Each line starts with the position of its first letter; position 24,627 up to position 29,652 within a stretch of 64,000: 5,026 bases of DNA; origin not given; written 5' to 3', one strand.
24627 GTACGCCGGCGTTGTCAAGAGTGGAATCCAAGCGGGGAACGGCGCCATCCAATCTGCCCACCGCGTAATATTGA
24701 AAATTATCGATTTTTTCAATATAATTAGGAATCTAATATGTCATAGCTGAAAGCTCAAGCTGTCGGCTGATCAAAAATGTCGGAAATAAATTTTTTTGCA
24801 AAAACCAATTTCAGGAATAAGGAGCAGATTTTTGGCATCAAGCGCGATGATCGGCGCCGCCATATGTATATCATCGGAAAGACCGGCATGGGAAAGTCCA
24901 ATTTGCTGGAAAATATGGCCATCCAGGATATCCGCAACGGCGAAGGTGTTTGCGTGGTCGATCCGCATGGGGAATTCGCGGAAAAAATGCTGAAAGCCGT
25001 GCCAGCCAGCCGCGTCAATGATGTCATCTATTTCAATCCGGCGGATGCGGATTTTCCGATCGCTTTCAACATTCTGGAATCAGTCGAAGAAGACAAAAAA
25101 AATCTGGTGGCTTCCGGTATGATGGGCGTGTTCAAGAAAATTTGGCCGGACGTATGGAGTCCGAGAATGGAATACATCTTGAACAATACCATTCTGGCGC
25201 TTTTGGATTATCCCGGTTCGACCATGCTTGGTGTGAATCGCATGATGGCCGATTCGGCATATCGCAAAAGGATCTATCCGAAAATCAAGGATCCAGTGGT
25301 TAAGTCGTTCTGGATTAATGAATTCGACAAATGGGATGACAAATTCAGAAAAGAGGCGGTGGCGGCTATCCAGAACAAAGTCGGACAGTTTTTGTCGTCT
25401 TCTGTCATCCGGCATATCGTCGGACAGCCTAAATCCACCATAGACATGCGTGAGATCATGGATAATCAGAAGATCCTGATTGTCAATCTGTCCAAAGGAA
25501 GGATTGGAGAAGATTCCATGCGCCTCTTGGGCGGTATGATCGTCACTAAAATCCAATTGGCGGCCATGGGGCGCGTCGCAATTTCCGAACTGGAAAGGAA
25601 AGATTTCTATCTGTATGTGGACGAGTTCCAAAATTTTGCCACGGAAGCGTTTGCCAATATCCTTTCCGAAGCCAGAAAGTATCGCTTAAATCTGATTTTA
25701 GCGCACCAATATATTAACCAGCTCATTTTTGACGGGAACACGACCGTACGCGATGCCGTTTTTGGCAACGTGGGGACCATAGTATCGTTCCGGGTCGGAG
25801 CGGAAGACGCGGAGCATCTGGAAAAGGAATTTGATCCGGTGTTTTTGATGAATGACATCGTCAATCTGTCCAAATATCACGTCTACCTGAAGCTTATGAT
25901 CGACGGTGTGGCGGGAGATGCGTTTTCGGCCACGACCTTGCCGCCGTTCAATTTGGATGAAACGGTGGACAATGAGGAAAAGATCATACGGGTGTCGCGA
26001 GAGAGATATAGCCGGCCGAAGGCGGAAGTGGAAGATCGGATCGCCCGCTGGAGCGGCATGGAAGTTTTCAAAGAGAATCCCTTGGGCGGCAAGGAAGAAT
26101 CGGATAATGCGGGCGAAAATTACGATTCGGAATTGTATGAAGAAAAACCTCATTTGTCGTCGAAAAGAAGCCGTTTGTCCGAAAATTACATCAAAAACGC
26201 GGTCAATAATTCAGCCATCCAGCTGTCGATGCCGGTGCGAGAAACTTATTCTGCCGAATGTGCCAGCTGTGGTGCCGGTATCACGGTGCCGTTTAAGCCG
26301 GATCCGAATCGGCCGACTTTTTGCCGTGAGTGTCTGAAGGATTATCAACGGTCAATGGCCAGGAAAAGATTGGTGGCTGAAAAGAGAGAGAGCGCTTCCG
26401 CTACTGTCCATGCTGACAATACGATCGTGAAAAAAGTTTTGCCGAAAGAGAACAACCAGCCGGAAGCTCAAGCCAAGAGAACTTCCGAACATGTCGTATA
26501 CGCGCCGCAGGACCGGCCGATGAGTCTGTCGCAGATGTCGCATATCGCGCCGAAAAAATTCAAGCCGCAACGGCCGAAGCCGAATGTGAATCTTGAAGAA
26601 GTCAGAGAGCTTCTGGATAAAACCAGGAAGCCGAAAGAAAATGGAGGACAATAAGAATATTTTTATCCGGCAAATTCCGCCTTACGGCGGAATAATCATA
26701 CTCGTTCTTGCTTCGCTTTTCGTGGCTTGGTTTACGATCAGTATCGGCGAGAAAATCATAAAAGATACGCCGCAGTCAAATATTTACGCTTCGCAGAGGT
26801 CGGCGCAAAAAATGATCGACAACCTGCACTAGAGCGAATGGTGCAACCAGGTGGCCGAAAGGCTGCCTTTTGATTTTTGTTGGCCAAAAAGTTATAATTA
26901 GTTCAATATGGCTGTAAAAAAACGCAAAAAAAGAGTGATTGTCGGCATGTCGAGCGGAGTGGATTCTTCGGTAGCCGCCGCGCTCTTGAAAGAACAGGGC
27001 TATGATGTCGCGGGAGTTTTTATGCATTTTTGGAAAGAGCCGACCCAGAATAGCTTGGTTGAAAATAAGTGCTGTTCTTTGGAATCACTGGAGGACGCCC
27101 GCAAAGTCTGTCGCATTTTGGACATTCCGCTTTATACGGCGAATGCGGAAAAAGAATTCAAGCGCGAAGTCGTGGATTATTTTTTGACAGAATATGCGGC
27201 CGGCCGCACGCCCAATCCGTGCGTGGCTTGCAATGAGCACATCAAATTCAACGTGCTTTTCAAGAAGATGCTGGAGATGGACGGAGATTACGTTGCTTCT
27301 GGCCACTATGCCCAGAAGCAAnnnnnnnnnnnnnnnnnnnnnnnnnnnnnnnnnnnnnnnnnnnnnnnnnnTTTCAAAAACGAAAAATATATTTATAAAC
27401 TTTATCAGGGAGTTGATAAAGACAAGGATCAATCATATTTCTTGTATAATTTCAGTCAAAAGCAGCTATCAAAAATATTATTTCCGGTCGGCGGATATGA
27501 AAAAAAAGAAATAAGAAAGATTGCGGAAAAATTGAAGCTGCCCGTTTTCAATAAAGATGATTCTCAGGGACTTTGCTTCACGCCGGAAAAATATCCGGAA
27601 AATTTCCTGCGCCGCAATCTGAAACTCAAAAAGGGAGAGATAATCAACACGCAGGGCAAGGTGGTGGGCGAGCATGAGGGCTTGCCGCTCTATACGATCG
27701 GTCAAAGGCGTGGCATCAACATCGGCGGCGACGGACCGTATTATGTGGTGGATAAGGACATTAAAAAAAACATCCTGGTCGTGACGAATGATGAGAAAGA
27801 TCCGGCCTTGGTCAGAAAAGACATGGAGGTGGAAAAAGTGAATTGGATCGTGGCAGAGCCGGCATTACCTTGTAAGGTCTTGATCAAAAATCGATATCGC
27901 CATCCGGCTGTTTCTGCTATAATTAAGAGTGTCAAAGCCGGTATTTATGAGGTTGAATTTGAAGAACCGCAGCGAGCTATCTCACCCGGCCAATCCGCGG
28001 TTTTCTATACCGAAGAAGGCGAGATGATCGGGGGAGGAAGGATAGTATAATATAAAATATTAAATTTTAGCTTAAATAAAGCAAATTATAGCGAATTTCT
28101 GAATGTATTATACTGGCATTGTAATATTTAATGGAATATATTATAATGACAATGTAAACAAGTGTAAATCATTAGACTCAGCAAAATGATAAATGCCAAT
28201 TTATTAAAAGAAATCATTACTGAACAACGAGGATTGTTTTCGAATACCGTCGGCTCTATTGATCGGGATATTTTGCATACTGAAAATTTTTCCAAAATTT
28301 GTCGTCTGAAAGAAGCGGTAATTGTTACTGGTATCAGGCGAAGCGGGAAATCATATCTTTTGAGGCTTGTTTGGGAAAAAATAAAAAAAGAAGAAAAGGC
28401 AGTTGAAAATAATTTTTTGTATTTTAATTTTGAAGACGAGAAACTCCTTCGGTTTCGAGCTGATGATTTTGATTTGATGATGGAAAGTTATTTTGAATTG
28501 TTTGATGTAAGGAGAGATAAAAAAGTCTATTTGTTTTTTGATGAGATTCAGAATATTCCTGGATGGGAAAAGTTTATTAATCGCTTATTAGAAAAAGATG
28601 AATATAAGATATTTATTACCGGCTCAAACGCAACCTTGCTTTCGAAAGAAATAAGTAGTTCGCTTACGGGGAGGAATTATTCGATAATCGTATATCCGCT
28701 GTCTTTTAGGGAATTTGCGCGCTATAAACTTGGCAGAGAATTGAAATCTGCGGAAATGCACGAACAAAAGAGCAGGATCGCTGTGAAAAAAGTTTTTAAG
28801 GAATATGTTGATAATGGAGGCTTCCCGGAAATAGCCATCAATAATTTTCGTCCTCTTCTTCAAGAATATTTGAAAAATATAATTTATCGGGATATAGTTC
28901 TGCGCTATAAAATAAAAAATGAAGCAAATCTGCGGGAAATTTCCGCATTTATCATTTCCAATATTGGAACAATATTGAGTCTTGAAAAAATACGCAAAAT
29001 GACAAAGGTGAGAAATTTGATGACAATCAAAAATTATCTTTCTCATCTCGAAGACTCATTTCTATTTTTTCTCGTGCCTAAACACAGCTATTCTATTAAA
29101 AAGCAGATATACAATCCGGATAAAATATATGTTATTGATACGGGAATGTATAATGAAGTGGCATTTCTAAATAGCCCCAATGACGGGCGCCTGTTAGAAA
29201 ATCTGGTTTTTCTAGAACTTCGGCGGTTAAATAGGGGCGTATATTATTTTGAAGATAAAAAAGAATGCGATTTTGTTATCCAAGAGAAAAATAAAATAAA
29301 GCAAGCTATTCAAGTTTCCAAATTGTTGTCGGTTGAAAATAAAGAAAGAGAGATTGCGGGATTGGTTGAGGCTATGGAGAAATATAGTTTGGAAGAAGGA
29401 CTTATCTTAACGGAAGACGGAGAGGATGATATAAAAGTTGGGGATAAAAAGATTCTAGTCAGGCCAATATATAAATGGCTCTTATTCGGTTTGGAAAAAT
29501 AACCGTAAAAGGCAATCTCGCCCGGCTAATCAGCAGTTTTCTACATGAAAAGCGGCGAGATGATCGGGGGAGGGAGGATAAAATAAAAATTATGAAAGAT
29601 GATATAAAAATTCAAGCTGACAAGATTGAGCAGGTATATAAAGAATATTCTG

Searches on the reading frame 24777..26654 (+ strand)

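Call 68: search_protein_families(library=pfam, proteins=[window:24777-26654:+], max_evalue=0.001)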
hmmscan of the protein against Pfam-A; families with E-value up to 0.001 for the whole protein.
window:24777-26654:+ (625 aa): 7 families
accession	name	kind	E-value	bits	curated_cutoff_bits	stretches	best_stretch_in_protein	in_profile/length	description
PF10412.15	TrwB_AAD_bind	-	8.1e-12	45.2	20.5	1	24-341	12-311/387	Type IV secretion-system coupling protein DNA-binding domain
PF23477.1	zf_Tbcl_2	-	2.3e-11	43.6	27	1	488-521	1-34/37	Probable treble clef zinc finger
PF01935.23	DUF87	-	1.8e-09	38.4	23.2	1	27-256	23-217/220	Helicase HerA, central domain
PF02534.20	T4SS-DNA_transf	-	1.3e-06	28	20.1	0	220-351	249-381/468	Type IV secretory system Conjugative DNA transfer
PF12696.13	TraG-D_C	-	7.9e-05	23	22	1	278-342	3-68/126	TraM recognition site of TraD and TraG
PF25199.1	nSTAND_NTPase5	-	0.00055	20.2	34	0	22-109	36-125/145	Novel STAND NTPase 5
PF13401.12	AAA_22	-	0.00066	20.4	27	0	25-51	3-29/130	AAA domain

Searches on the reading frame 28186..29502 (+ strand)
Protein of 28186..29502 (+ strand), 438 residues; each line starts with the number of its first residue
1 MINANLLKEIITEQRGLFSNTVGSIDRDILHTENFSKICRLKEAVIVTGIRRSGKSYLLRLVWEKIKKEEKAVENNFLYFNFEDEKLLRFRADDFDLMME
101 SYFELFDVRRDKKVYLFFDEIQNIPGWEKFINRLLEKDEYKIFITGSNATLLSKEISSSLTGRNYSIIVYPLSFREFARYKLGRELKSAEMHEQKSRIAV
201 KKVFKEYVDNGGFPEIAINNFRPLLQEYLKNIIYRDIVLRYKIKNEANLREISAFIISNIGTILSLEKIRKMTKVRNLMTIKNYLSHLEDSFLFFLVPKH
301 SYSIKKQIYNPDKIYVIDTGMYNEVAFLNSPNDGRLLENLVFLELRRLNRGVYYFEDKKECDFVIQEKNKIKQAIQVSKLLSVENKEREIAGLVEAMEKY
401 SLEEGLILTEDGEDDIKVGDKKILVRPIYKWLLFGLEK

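Call 68: search_protein_families(library=pfam, proteins=[window:28186-29502:+], max_evalue=0.001)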
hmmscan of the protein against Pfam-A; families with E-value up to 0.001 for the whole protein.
window:28186-29502:+ (438 aa): 2 families
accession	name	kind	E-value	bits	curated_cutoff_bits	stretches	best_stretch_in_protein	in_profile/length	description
PF13173.12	AAA_14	-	1.8e-37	128.7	27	1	43-177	3-128/129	AAA domain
PF13635.12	DUF4143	-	1.3e-22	80.7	28.1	1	235-377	2-157/160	Domain of unknown function (DUF4143)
